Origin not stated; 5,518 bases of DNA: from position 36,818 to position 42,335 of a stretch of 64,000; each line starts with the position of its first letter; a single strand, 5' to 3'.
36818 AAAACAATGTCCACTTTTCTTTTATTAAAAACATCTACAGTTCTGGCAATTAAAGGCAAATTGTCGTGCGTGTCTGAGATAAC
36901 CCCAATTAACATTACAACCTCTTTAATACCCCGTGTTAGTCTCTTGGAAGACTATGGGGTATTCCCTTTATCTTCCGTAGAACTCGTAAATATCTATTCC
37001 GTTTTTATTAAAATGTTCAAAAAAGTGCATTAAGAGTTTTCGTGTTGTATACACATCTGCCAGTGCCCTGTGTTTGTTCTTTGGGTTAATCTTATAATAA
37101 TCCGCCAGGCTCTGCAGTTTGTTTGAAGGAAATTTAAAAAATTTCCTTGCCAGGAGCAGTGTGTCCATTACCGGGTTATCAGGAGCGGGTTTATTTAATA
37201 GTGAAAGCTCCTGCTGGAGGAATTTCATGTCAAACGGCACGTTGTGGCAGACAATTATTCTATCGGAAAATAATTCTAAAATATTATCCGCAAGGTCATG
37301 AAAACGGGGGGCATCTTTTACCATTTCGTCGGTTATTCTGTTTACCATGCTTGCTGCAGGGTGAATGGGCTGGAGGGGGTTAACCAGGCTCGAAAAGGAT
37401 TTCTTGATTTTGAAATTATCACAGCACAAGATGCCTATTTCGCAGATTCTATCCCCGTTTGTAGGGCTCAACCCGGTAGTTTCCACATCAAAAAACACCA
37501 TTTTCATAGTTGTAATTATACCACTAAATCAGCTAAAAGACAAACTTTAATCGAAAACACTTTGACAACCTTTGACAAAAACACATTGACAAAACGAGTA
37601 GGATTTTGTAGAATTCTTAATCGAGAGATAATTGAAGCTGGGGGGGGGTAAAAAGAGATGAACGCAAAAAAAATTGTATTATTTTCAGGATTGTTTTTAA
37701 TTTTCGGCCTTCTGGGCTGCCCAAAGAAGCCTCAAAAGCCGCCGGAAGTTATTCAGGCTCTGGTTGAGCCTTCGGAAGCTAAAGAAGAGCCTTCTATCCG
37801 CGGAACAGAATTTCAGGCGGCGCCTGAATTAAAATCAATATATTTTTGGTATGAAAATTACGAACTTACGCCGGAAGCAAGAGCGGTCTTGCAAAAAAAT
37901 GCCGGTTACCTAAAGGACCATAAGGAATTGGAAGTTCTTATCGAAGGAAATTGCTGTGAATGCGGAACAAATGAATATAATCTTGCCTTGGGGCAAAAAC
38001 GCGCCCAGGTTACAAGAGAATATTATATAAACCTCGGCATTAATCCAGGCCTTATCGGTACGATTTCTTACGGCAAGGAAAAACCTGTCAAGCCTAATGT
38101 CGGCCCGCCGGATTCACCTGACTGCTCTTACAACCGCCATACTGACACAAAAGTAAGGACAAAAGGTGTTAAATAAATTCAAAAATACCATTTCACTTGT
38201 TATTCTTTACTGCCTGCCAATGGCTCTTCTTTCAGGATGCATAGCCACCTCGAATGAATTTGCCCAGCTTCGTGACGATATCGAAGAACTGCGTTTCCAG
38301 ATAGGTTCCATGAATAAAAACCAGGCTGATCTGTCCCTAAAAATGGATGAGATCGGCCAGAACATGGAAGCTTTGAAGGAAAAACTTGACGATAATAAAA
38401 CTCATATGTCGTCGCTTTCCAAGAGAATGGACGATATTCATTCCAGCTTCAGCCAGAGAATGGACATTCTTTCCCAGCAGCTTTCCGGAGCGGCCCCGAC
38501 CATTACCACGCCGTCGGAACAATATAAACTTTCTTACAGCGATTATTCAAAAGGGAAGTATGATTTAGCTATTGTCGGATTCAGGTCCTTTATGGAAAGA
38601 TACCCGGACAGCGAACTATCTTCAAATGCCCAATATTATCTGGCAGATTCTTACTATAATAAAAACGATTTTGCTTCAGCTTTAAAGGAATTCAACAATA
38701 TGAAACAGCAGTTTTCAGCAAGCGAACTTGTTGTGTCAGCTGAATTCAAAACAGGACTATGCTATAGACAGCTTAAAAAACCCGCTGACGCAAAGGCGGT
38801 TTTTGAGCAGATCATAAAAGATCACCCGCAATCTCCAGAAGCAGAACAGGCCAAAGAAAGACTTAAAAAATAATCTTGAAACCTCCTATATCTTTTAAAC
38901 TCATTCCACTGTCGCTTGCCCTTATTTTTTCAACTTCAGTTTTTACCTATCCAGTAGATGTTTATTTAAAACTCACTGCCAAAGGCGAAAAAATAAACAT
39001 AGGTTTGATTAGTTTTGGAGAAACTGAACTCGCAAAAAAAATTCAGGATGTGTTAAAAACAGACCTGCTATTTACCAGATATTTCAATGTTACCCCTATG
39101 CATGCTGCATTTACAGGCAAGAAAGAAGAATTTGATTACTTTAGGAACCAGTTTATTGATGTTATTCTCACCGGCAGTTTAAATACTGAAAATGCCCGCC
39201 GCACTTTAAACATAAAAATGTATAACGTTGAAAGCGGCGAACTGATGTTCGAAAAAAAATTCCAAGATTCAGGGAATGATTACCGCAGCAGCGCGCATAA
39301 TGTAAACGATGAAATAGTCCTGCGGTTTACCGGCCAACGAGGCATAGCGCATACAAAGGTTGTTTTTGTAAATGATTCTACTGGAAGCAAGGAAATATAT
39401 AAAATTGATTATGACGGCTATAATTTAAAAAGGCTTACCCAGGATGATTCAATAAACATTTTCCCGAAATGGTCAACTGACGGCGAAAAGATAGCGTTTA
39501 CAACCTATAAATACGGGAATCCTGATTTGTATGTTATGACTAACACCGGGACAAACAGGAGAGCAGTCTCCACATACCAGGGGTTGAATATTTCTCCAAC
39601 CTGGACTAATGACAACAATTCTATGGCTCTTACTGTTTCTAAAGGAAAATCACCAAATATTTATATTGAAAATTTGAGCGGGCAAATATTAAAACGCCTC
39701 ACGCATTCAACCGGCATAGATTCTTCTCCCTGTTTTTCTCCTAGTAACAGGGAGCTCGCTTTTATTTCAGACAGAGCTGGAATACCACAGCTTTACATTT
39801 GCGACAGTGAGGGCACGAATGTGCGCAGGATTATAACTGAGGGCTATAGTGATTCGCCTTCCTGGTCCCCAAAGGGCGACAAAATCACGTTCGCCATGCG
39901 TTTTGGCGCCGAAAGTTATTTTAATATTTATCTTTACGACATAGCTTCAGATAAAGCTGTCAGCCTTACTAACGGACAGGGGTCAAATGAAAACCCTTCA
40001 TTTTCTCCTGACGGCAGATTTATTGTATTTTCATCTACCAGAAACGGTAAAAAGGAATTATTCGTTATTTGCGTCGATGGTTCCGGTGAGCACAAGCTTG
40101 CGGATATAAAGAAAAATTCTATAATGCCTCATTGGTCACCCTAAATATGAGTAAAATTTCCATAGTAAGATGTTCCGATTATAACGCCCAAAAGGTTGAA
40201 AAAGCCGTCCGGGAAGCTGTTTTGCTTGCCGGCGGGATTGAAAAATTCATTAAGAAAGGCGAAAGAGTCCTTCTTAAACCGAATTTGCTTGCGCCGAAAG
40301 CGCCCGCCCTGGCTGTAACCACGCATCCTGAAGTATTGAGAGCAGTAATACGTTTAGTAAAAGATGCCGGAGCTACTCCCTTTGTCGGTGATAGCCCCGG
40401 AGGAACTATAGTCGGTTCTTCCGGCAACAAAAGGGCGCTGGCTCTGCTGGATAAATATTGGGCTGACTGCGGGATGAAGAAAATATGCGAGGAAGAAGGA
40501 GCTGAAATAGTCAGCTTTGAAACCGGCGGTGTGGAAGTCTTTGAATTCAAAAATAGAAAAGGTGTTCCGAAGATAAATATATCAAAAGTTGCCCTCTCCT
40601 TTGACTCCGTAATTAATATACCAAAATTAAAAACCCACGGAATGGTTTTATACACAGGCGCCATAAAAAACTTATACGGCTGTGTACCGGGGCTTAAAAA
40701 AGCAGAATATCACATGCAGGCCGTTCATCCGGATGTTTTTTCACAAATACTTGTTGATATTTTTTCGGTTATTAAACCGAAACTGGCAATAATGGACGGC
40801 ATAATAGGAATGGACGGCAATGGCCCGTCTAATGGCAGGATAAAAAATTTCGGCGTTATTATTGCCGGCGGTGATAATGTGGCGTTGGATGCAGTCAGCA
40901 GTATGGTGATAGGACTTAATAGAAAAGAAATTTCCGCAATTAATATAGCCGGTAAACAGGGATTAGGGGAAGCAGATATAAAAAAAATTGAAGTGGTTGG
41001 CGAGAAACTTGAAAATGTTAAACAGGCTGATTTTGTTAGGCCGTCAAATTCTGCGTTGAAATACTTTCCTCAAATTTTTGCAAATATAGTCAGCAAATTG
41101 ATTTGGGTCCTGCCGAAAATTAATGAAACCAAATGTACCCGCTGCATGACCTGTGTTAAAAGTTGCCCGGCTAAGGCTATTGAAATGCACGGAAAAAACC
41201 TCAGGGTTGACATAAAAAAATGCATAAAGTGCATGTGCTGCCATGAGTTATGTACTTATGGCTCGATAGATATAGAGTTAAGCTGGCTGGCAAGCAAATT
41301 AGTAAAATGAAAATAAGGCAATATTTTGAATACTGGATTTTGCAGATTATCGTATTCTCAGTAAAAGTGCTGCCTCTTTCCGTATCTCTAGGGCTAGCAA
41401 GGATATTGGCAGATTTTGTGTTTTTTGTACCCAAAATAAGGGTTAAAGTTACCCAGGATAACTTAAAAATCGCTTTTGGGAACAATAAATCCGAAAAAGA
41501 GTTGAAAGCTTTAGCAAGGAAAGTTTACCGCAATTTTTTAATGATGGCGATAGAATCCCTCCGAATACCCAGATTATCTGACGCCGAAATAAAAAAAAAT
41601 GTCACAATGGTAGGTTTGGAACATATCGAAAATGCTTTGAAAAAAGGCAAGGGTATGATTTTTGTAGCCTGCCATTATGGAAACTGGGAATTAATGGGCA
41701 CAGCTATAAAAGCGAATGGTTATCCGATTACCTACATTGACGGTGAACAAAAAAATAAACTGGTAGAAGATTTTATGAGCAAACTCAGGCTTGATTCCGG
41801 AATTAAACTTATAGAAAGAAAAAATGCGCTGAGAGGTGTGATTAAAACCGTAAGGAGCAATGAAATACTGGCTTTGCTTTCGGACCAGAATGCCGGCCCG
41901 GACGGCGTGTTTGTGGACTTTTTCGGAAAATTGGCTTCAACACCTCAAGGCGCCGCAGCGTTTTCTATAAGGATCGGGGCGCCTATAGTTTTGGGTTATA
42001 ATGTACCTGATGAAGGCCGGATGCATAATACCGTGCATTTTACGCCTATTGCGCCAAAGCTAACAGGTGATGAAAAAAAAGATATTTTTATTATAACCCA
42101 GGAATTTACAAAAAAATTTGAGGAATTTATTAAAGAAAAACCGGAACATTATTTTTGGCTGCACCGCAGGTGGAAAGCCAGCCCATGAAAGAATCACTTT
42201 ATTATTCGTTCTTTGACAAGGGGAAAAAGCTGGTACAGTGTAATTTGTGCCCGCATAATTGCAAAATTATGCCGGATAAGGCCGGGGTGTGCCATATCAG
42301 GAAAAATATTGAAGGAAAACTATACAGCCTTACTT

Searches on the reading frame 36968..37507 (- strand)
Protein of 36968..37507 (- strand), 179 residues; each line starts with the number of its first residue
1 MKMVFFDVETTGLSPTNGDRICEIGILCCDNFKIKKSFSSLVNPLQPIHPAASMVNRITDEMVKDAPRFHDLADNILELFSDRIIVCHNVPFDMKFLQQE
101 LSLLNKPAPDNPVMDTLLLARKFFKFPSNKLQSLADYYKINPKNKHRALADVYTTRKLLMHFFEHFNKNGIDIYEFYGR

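Call 12: search_protein_families(library=pfam, proteins=[window:36968-37507:-])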
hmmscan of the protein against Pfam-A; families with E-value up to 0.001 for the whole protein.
window:36968-37507:- (179 aa): 3 families
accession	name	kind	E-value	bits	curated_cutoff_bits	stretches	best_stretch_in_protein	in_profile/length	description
PF00929.31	RNase_T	-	1.3e-35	123.8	24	1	4-158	1-163/164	Exonuclease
PF13482.12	RNase_H_2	-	1.4e-06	28.8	22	1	4-144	1-119/165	RNase_H superfamily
PF01612.26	DNA_pol_A_exo1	-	0.00019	21.7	23.6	0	73-145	65-134/173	3'-5' exonuclease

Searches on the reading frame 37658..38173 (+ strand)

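Call 84: search_protein_families(library=pfam, proteins=[window:37658-38173:+], max_evalue=0.00001)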
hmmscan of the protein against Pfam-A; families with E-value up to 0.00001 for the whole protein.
window:37658-38173:+ (172 aa): 1 family
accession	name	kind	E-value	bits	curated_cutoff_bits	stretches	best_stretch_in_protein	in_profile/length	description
PF00691.25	OmpA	-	3.1e-16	59.9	27.2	1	62-150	1-91/98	OmpA family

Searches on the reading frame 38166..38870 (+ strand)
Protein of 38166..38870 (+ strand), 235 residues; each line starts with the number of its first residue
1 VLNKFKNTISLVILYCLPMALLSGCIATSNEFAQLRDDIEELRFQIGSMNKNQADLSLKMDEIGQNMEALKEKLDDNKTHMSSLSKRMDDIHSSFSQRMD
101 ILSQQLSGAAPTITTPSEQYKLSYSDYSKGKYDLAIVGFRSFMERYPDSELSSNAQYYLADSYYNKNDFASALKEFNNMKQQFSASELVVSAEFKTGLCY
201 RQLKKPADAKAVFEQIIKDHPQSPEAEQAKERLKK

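Call 84: search_protein_families(library=pfam, proteins=[window:38166-38870:+], max_evalue=0.00001)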
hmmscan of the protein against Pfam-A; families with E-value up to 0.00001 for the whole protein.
window:38166-38870:+ (235 aa): 6 families
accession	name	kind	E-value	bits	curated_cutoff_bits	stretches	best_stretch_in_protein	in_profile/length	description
PF13174.12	TPR_6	-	4.3e-17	61.9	26.3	1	192-223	2-33/33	Tetratricopeptide repeat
PF07719.23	TPR_2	-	1.8e-09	37.4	27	0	155-177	3-25/34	Tetratricopeptide repeat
PF13525.12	YfiO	-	1.9e-09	38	25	1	115-234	4-134/203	Outer membrane lipoprotein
PF13428.12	TPR_14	-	7.1e-08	32.8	23.5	0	198-228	9-39/44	Tetratricopeptide repeat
PF14559.12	TPR_19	-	8.2e-07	29.7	25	0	199-233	34-68/68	Tetratricopeptide repeat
PF13432.12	TPR_16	-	1.5e-06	28.9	32.7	0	120-177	1-55/65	Tetratricopeptide repeat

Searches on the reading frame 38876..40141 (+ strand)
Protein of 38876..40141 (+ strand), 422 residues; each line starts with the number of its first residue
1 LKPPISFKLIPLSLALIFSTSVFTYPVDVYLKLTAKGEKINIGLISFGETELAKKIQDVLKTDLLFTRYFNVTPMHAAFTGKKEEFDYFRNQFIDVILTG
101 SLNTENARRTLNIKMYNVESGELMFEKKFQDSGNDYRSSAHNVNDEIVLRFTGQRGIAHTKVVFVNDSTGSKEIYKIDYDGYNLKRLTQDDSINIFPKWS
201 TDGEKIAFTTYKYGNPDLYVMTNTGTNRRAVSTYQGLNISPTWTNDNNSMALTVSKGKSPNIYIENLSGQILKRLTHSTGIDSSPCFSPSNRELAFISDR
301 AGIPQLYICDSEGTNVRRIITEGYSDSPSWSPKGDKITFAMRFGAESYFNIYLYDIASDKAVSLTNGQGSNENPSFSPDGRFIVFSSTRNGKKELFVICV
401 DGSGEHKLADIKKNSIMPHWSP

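Call 84: search_protein_families(library=pfam, proteins=[window:38876-40141:+], max_evalue=0.00001)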
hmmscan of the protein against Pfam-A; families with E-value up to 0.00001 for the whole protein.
window:38876-40141:+ (422 aa): 4 families
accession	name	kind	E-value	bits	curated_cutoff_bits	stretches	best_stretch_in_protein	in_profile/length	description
PF07676.18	PD40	-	1.1e-36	124.4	20.9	2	363-397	3-38/38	WD40-like Beta Propeller Repeat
PF00930.27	DPPIV_N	-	4.6e-10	39.2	22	0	346-390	20-64/354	Dipeptidyl peptidase IV (DPP IV) N-terminal region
PF14583.12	Pectate_lyase22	-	3.5e-07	29.7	30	0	329-371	42-82/386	Oligogalacturonate lyase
PF25174.1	Beta-prop_THOC3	-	6.8e-06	25.7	305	0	350-389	70-109/272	THOC3 beta-propeller domain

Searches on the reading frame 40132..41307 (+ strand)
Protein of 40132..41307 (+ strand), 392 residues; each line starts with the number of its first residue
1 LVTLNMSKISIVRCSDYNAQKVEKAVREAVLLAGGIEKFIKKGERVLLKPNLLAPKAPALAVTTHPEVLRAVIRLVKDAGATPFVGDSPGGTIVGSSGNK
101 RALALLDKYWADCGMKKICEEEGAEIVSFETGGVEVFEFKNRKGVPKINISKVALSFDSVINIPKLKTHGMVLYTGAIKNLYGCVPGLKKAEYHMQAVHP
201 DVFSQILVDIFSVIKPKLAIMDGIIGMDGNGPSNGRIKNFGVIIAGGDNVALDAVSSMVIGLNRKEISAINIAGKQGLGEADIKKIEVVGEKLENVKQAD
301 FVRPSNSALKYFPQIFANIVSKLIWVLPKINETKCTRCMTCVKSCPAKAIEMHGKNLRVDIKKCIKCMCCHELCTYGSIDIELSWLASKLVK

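Call 85: search_protein_families(library=pfam, proteins=[window:40132-41307:+], max_evalue=0.00001)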
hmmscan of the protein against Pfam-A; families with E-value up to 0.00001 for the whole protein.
window:40132-41307:+ (392 aa): 6 families
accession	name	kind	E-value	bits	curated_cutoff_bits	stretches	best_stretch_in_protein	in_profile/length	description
PF04015.17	DUF362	-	3e-58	197.6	24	1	46-256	1-198/200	Domain of unknown function (DUF362)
PF00037.32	Fer4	-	2.6e-08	33.8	21.1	1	328-351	1-24/24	4Fe-4S binding domain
PF13237.11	Fer4_10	-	3.1e-08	33.9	25.5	1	328-374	2-52/53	4Fe-4S dicluster domain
PF12837.12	Fer4_6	-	1.2e-07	31.8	25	1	328-350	2-24/24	4Fe-4S binding domain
PF12797.12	Fer4_2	-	6e-06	26.3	24.5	0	328-347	3-22/22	4Fe-4S binding domain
PF12838.12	Fer4_7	-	9.6e-06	26.4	27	0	334-377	1-51/52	4Fe-4S dicluster domain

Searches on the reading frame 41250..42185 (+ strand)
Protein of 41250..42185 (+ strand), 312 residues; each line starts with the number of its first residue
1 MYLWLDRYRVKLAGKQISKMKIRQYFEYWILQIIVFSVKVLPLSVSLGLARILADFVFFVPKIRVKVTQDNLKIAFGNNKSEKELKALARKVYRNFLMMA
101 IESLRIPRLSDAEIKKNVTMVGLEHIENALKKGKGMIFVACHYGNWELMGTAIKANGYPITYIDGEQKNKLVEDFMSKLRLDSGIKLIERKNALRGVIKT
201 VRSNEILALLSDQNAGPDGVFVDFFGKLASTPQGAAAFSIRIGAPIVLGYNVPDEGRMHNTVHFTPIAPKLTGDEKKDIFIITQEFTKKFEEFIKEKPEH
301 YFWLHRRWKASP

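Call 85: search_protein_families(library=pfam, proteins=[window:41250-42185:+], max_evalue=0.00001)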
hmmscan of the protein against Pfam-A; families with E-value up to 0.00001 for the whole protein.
window:41250-42185:+ (312 aa): 1 family
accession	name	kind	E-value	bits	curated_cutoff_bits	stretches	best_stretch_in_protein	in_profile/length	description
PF03279.18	Lip_A_acyltrans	-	6.7e-59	199.9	22.3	1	19-309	7-294/295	Bacterial lipid A biosynthesis acyltransferase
